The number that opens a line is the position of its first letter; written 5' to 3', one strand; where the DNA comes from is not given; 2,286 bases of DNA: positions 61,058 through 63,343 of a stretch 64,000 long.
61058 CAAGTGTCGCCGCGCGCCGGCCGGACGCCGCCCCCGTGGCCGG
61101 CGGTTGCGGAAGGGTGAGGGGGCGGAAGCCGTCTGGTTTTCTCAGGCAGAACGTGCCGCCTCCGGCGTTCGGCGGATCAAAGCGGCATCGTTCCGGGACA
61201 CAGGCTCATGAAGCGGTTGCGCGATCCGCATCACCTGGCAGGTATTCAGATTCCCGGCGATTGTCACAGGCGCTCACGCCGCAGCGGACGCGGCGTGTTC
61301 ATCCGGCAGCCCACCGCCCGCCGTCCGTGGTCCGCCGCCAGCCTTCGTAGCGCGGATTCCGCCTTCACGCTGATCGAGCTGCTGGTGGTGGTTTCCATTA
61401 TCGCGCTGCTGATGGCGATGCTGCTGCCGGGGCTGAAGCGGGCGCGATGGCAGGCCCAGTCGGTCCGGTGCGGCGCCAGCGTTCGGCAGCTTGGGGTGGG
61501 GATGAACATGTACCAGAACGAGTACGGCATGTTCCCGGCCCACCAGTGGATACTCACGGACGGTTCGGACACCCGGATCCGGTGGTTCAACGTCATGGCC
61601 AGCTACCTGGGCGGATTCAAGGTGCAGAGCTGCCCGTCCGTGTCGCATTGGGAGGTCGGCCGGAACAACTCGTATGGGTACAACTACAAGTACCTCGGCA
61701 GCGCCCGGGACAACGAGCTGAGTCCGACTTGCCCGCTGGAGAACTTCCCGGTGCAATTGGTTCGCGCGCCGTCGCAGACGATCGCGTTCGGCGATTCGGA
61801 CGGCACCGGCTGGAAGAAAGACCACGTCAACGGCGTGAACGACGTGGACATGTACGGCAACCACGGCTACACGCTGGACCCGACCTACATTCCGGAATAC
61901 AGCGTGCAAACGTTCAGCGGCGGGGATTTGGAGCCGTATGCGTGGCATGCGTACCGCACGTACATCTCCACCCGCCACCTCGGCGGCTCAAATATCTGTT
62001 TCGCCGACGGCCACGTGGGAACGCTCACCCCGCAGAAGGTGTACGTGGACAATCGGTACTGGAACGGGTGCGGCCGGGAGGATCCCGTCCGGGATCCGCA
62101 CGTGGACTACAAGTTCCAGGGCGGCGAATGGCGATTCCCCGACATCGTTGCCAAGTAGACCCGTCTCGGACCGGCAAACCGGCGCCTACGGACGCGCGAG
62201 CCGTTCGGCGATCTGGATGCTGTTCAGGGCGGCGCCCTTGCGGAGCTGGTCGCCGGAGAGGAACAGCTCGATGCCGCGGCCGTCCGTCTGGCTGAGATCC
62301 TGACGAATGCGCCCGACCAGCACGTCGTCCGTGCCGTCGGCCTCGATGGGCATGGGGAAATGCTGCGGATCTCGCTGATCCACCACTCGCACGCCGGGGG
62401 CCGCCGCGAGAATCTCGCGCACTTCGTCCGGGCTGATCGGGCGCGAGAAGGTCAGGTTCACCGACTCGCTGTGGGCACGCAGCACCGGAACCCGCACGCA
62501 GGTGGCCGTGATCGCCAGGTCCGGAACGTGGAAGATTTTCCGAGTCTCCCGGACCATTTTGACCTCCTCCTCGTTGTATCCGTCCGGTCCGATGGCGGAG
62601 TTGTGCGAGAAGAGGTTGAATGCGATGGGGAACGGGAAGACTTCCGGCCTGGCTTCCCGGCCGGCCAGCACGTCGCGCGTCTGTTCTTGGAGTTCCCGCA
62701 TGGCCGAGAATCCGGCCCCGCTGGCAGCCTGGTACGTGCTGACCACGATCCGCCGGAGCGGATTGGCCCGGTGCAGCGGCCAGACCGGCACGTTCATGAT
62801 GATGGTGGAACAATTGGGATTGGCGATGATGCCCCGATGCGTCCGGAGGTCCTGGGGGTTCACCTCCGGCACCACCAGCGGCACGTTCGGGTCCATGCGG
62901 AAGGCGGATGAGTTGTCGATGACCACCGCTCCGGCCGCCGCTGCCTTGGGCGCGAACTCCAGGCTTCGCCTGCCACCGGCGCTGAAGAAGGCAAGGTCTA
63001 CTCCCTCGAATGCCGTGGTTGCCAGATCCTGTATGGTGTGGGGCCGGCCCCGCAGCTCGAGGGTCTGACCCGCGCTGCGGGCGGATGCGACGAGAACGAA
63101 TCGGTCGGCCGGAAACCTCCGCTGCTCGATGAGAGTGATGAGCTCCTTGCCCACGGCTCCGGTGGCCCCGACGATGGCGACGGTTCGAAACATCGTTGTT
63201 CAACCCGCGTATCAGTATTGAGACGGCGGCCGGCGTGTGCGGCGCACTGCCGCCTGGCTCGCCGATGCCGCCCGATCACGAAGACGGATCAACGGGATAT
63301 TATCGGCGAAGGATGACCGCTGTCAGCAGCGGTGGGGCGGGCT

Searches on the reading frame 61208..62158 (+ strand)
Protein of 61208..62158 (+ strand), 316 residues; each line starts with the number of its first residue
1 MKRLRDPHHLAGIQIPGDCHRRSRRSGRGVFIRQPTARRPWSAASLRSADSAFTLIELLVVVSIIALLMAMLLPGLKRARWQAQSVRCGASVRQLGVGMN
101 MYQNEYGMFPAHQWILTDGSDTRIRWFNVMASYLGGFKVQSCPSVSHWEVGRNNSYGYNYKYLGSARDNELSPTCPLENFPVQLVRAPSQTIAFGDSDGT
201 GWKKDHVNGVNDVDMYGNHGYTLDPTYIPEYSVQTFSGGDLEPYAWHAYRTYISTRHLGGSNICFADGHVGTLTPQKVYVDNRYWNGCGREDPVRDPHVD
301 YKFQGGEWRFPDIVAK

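Call 5: search_protein_families(library=pfam, proteins=[window:61208-62158:+], max_evalue=0.1)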
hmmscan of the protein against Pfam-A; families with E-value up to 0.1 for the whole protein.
window:61208-62158:+ (316 aa): 2 families
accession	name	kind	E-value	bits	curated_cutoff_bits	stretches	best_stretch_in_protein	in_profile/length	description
PF07596.16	SBP_bac_10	-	1.1e-06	29.3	23.3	1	79-133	3-59/268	Protein of unknown function (DUF1559)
PF07963.17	N_methyl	-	1.9e-06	27.7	21.2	1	48-73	2-27/27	Prokaryotic N-terminal methylation motif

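Call 6: search_protein_families(library=ncbifam, proteins=[window:61208-62158:+], max_evalue=0.1)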
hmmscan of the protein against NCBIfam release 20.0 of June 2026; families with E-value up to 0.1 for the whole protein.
window:61208-62158:+ (316 aa): 12 families
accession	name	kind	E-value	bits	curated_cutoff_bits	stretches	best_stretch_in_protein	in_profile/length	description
TIGR01710.1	typeII_sec_gspG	equivalog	1.2e-07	31.8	88.85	1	52-113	2-63/134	type II secretion system major pseudopilin GspG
NF040999.1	pilin_ComGC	equivalog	2.5e-07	30.8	75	1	51-111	2-62/84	competence type IV pilus major pilin ComGC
TIGR02596.1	TIGR02596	subfamily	3.6e-06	27.2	70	1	53-87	1-34/196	Verru_Chthon cassette protein D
TIGR02532.1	IV_pilin_GFxxxE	domain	3e-05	23.7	16.3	1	51-73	2-24/24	prepilin-type N-terminal cleavage/methylation domain-containing protein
TIGR04294.2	pre_pil_HX9DG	domain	0.0001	22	19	1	256-270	4-18/22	H-X9-DG-CTERM domain-containing protein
NF041013.1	T4P_ComGE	equivalog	0.00036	20.6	49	1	52-80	5-33/83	competence type IV pilus minor pilin ComGE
NF007862.0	PRK10574.1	equivalog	0.001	19.2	138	1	50-76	4-30/145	prepilin peptidase-dependent pilin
NF041775.1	typeIV_PilA_Myxo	equivalog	0.0017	18.3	400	1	50-88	10-46/214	type IV pilin protein PilA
TIGR01708.2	typeII_sec_gspH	equivalog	0.0027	17.7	80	1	53-75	4-26/169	type II secretion system minor pseudopilin GspH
NF040982.1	ComGD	equivalog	0.006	17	70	1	51-77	2-27/139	competence type IV pilus minor pilin ComGD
TIGR02599.1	TIGR02599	subfamily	0.0062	15.8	256.5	1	52-73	1-22/361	Verru_Chthon cassette protein C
NF007800.0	PRK10506.1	equivalog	0.016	15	158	1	50-95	8-50/163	prepilin peptidase-dependent protein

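Call 33: find_encoding_contigs(protein=window:61208-62158:+, flank=3000, max_places=10)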
Protein window:61208-62158:+ (316 aa): 8 contigs read that carry it; 4 places shown.
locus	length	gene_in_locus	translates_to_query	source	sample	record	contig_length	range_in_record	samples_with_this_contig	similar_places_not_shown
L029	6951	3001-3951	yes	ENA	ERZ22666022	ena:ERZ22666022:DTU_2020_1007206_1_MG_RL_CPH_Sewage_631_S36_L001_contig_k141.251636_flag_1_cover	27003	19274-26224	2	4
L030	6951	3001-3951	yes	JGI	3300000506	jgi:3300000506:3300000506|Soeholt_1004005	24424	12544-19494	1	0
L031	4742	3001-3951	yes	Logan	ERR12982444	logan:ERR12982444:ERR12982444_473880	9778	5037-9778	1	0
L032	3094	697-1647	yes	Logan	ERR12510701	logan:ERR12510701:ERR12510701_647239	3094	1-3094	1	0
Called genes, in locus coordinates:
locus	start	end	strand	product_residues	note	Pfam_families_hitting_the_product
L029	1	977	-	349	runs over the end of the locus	-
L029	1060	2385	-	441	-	PF07313:AmiA-like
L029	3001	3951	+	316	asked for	PF07963:N_methyl (weak), PF07596:SBP_bac_10 (faint)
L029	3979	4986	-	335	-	PF01118:Semialdhyde_dh, PF02774:Semialdhyde_dhC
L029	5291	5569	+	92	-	PF09527:ATPase_gene1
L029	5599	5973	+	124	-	-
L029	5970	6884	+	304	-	PF00119:ATP-synt_A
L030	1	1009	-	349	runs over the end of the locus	-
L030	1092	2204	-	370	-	PF07313:AmiA-like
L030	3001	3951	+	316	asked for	PF07963:N_methyl (weak), PF07596:SBP_bac_10 (faint)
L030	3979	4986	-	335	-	PF01118:Semialdhyde_dh, PF02774:Semialdhyde_dhC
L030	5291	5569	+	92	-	PF09527:ATPase_gene1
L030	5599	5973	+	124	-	-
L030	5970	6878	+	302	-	PF00119:ATP-synt_A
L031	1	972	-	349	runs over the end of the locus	-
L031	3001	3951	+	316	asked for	PF07963:N_methyl (weak), PF07596:SBP_bac_10 (faint)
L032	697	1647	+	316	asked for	PF07963:N_methyl (weak), PF07596:SBP_bac_10 (faint)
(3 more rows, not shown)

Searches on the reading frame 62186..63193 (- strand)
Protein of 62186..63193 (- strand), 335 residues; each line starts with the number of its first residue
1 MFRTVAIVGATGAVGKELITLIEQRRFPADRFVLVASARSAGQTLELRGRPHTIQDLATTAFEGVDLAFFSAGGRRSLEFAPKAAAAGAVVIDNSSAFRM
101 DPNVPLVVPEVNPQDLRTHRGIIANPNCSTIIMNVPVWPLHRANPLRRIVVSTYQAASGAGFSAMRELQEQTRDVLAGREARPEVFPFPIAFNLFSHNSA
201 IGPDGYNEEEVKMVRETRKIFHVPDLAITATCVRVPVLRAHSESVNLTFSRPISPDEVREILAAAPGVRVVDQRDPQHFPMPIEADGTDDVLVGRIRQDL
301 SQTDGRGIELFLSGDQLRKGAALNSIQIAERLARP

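Call 48: find_encoding_contigs(protein=window:62186-63193:-, flank=3500, max_places=10)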
Protein window:62186-63193:- (335 aa): 5 contigs read that carry it; 2 places shown.
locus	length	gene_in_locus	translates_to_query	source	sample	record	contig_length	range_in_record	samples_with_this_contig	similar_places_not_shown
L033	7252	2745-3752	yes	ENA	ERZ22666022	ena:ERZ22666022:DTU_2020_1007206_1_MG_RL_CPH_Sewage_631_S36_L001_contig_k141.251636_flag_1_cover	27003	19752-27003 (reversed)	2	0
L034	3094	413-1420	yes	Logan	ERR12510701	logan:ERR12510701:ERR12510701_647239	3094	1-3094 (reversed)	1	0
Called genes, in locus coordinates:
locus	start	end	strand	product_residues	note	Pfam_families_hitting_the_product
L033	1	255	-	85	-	?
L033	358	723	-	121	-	PF00137:ATP-synt_C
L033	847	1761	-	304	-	PF00119:ATP-synt_A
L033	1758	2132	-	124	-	-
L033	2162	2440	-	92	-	PF09527:ATPase_gene1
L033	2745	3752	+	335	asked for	PF01118:Semialdhyde_dh, PF02774:Semialdhyde_dhC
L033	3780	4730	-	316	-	PF07963:N_methyl (weak), PF07596:SBP_bac_10 (faint)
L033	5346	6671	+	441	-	PF07313:AmiA-like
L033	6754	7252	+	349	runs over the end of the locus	-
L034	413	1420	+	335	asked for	PF01118:Semialdhyde_dh, PF02774:Semialdhyde_dhC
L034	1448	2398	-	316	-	PF07963:N_methyl (weak), PF07596:SBP_bac_10 (faint)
